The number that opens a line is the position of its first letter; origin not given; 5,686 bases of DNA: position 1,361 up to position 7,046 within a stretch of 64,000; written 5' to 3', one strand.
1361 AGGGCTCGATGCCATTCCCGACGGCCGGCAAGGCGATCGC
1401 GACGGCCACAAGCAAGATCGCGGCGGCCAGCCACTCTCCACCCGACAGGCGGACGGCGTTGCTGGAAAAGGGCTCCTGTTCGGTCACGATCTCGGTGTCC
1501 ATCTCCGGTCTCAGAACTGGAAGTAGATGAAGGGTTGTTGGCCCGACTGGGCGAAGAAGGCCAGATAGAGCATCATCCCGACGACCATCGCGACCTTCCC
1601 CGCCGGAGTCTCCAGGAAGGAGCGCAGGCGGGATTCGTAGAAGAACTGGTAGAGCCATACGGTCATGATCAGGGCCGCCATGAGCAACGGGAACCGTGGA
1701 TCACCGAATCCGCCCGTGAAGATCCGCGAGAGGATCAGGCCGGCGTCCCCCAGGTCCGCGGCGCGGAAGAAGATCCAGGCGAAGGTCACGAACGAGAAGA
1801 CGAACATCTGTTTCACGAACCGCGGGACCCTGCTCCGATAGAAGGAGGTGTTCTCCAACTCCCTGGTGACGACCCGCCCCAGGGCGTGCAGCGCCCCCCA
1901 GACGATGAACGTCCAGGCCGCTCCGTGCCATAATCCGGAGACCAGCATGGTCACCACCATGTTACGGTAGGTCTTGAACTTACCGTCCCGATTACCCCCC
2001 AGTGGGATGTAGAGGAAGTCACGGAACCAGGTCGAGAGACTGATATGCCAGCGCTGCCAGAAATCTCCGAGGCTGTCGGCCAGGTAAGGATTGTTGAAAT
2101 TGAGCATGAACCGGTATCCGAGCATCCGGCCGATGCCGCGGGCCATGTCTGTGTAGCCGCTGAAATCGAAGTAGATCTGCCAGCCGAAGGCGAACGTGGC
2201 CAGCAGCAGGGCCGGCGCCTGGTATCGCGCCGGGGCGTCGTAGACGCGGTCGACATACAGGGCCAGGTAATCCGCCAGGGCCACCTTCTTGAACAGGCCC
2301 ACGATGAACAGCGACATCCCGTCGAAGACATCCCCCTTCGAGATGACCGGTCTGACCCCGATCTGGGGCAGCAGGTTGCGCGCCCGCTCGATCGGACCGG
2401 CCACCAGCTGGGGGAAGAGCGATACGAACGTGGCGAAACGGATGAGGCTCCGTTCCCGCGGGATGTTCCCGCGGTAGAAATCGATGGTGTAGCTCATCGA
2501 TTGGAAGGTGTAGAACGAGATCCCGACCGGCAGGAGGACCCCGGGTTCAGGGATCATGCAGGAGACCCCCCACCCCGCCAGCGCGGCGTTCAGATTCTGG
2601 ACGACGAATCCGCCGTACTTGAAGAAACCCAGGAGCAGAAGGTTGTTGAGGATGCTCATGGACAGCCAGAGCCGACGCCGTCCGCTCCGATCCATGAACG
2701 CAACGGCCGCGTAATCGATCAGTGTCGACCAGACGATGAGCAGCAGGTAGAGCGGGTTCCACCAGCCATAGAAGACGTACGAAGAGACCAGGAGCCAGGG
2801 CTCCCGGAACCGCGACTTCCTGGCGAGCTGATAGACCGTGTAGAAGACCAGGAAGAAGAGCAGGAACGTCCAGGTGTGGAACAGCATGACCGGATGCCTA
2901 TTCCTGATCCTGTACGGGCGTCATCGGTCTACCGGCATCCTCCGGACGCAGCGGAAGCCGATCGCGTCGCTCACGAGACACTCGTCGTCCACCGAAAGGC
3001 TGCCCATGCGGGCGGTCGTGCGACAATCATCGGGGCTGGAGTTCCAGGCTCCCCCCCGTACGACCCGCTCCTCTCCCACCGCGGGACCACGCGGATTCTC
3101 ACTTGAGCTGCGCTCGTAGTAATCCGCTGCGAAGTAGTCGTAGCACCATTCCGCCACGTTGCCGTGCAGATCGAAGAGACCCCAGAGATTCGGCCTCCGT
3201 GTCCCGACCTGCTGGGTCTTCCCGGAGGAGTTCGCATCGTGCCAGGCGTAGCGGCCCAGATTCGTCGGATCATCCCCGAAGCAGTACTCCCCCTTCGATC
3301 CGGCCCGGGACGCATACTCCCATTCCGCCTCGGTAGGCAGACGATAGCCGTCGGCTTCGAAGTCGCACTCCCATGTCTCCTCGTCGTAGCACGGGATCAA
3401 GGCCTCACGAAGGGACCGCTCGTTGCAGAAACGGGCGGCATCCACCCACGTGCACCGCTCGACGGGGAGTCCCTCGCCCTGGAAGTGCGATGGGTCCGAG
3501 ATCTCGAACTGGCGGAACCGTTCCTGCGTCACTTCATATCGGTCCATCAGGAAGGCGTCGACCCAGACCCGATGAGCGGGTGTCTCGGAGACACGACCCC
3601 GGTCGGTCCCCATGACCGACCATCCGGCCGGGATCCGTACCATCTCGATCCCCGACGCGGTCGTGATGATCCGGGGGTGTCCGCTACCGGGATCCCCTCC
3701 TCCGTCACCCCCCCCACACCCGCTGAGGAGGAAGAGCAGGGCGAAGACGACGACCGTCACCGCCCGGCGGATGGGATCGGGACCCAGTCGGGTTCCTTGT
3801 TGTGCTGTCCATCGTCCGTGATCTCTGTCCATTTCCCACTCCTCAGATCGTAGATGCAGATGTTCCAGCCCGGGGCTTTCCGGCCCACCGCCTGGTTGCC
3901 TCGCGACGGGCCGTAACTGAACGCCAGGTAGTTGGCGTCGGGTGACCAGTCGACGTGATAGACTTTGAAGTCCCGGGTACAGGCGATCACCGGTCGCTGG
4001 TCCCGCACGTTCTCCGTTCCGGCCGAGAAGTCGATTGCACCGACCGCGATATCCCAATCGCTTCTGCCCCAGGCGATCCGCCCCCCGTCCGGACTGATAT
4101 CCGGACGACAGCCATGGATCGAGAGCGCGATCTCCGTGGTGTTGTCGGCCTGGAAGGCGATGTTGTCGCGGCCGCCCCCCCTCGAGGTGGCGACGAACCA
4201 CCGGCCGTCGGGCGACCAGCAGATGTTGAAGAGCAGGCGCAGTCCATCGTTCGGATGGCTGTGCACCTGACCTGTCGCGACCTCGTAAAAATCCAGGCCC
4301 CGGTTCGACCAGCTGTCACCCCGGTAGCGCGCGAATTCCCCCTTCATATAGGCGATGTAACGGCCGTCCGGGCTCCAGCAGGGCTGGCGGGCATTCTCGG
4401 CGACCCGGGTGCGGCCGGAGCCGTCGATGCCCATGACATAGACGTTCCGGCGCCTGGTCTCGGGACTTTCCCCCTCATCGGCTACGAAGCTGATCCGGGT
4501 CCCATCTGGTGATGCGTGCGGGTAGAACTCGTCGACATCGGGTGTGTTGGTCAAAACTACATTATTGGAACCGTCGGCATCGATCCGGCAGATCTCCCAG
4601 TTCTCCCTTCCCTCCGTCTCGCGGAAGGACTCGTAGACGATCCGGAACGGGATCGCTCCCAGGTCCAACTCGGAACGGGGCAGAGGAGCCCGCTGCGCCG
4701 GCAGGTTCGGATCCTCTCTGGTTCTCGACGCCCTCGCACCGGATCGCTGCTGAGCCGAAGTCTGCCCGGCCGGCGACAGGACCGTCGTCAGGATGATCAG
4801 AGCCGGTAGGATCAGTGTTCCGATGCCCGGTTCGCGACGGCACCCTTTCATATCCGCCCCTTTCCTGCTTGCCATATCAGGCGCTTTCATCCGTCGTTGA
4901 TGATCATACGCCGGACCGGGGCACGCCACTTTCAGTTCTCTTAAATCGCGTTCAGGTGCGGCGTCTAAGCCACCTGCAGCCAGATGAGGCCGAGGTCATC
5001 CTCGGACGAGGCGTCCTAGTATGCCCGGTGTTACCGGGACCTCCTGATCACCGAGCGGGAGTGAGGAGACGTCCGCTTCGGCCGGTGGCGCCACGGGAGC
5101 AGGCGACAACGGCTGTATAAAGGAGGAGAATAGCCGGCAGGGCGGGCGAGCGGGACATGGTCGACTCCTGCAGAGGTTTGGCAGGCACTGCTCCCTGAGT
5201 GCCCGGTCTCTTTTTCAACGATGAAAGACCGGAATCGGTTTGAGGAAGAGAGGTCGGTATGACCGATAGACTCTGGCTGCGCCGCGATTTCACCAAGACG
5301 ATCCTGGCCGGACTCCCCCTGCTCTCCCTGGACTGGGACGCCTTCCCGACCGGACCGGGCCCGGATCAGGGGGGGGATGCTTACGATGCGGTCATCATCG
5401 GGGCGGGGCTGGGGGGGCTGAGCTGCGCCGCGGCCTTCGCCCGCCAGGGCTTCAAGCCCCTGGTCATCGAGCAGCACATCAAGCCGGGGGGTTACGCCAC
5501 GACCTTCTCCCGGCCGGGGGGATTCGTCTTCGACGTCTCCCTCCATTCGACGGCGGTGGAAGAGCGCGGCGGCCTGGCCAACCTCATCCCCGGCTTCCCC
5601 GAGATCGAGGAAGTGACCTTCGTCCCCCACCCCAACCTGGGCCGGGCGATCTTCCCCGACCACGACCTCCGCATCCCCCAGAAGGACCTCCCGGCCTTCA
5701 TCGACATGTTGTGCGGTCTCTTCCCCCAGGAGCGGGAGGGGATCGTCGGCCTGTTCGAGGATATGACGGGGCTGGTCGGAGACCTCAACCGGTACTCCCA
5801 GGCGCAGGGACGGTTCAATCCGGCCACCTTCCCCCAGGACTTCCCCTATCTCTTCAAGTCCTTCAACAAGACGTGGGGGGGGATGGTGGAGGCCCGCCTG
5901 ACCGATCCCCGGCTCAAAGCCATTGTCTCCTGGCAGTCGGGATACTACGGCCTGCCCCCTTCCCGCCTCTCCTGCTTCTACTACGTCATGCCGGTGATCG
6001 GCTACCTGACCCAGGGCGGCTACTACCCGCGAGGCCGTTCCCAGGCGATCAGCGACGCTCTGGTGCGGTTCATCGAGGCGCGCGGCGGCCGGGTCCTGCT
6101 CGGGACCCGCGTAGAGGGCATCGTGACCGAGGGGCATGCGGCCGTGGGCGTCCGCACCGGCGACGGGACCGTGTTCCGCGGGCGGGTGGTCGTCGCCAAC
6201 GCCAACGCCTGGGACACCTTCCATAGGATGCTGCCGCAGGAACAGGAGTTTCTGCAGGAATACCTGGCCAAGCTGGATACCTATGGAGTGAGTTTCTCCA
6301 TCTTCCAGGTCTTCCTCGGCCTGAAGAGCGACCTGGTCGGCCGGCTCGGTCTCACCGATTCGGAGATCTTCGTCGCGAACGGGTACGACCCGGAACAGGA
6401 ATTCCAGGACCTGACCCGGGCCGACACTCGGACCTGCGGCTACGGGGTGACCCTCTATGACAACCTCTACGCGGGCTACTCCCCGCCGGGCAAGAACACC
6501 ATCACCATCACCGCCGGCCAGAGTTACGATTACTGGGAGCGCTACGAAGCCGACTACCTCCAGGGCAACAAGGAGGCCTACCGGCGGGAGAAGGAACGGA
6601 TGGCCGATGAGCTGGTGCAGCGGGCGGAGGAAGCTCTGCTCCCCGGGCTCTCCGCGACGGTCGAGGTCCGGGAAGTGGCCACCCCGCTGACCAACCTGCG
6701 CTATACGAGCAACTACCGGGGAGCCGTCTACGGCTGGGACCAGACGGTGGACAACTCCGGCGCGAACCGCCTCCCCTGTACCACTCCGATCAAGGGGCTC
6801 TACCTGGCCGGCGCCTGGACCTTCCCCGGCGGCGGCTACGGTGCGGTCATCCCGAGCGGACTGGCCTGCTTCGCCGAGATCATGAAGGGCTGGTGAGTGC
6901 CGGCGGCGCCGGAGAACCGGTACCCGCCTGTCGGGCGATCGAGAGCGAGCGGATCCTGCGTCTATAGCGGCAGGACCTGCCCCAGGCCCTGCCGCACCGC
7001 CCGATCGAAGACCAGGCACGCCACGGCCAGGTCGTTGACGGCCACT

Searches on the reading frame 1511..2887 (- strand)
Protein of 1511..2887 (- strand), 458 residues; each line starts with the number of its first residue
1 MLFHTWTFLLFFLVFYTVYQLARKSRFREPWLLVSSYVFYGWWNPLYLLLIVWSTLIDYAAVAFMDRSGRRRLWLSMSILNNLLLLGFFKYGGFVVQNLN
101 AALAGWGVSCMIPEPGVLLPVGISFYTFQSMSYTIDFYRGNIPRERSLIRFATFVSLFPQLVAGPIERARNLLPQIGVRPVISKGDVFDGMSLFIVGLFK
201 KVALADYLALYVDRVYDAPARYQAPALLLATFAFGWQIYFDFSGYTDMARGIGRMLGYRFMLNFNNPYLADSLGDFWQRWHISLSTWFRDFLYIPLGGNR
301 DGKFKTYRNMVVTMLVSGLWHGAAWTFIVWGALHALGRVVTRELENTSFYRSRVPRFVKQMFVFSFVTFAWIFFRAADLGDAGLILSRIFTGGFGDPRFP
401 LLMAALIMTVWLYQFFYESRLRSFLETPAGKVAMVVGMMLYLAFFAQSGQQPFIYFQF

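Call 66: search_protein_families(library=pfam, proteins=[window:1511-2887:-], max_evalue=0.001)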
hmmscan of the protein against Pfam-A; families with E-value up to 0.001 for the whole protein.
window:1511-2887:- (458 aa): 2 families
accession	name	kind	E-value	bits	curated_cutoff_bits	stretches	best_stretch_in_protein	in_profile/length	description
PF03062.24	MBOAT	-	2.2e-21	76.9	27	1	147-374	80-328/337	MBOAT, membrane-bound O-acyltransferase family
PF13813.11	MBOAT_2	-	2e-07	31.6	25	1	264-324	5-67/85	Membrane bound O-acyl transferase family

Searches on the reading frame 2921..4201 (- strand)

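Call 80: search_protein_families(library=pfam, proteins=[window:2921-4201:-], max_evalue=0.001)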
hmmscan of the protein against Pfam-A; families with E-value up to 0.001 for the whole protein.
window:2921-4201:- (426 aa): 1 family
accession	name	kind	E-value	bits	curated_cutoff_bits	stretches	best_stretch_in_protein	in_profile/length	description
PF03781.23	FGE-sulfatase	-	1e-44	153.6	23.3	1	186-420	4-255/255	Sulfatase-modifying factor enzyme 1-like domain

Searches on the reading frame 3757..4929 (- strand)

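Call 80: search_protein_families(library=pfam, proteins=[window:3757-4929:-], max_evalue=0.001)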
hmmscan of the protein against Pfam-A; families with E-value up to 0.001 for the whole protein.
window:3757-4929:- (390 aa): 4 families
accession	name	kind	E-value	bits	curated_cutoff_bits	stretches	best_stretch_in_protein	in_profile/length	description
PF07676.18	PD40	-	9.5e-15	54.5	20.9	0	238-257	16-36/38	WD40-like Beta Propeller Repeat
PF00400.38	WD40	-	4.6e-06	27.4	27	0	235-250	16-31/39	WD domain, G-beta repeat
PF25174.1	Beta-prop_THOC3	-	1.3e-05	24.8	305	0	181-252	92-151/272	THOC3 beta-propeller domain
PF00930.27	DPPIV_N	-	4.7e-05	22.7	22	0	322-383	44-94/354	Dipeptidyl peptidase IV (DPP IV) N-terminal region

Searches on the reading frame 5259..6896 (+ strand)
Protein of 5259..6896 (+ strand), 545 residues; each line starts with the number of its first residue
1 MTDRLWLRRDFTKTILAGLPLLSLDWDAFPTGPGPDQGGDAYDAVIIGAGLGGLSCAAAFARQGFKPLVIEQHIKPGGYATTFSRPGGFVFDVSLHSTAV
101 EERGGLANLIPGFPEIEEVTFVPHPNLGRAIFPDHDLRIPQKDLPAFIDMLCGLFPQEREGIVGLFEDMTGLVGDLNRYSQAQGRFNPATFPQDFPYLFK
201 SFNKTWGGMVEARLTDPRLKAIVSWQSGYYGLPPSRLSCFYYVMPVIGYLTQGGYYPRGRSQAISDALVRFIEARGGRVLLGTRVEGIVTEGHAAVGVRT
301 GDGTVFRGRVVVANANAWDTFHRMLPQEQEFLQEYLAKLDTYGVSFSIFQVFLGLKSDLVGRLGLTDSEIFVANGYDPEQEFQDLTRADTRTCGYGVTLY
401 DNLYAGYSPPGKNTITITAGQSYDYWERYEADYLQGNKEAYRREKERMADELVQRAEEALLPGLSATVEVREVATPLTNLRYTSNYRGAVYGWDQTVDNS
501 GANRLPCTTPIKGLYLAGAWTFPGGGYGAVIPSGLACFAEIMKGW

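Call 66: search_protein_families(library=pfam, proteins=[window:5259-6896:+], max_evalue=0.001)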
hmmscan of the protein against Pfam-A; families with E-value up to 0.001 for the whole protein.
window:5259-6896:+ (545 aa): 10 families
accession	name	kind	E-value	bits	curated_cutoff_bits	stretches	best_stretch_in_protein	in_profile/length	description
PF01593.30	Amino_oxidase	-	7.8e-18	65.4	19.8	1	51-534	1-435/443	Flavin containing amine oxidoreductase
PF01266.30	DAO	-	4.9e-13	49.8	27.9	2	249-325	133-213/353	FAD dependent oxidoreductase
PF13450.12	NAD_binding_8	-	9.2e-13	48.7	21.9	1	46-96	1-50/68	NAD(P)-binding Rossmann-like domain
PF00890.30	FAD_binding_2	-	3e-07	30.4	20.4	1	43-88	1-44/414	FAD binding domain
PF01946.23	Thi4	-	4.2e-06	26.6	26.2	1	43-81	19-58/235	Thi4 family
PF07992.20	Pyr_redox_2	-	5.5e-06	26.5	26.1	0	42-71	1-30/291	Pyridine nucleotide-disulphide oxidoreductase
PF12831.13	FAD_oxidored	-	8.5e-06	25.7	27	1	43-82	1-40/416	FAD dependent oxidoreductase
PF03486.20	HI0933_like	-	5.7e-05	23.1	50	0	43-77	2-36/244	HI0933-like protein Rossmann domain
PF00070.33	Pyr_redox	-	0.00018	22.4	22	0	44-76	2-34/82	Pyridine nucleotide-disulphide oxidoreductase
PF21799.2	MurD-like_N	-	0.0009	19.9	27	0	44-80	3-39/88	Mur ligase MurD-like, N-terminal domain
